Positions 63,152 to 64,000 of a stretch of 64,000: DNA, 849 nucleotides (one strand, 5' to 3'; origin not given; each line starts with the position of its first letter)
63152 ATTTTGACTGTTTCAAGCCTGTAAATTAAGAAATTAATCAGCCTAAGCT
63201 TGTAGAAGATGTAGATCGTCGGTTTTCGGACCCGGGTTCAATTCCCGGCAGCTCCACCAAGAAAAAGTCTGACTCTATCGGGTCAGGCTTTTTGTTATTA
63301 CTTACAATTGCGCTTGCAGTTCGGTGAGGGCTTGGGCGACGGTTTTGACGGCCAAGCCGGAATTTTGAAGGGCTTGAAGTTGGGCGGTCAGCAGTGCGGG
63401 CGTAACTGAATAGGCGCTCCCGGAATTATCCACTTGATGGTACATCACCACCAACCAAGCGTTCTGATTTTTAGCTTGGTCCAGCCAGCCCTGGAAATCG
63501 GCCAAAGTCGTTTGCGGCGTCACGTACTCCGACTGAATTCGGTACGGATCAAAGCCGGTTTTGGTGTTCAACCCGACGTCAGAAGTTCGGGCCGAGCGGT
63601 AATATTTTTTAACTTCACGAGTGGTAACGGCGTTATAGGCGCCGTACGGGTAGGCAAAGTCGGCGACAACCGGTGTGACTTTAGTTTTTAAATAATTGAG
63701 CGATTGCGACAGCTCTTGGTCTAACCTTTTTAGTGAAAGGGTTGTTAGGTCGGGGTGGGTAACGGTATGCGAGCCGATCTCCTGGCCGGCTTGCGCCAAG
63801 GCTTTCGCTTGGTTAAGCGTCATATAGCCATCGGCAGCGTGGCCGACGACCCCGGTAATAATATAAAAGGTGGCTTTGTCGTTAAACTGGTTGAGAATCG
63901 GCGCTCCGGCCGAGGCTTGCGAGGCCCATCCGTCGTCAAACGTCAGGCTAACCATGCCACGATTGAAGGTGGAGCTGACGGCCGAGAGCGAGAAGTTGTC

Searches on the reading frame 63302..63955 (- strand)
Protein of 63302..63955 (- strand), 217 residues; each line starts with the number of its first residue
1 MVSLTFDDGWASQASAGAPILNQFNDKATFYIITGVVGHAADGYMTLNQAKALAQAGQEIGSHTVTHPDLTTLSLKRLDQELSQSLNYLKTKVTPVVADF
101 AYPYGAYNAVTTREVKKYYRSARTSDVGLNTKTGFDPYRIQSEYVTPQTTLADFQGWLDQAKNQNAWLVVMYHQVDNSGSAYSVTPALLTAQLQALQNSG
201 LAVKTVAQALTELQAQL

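Call 59: find_encoding_contigs(protein=window:63302-63955:-, flank=10000, max_places=4)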
Protein window:63302-63955:- (217 aa): no gene with exactly this product is on record in the collection.
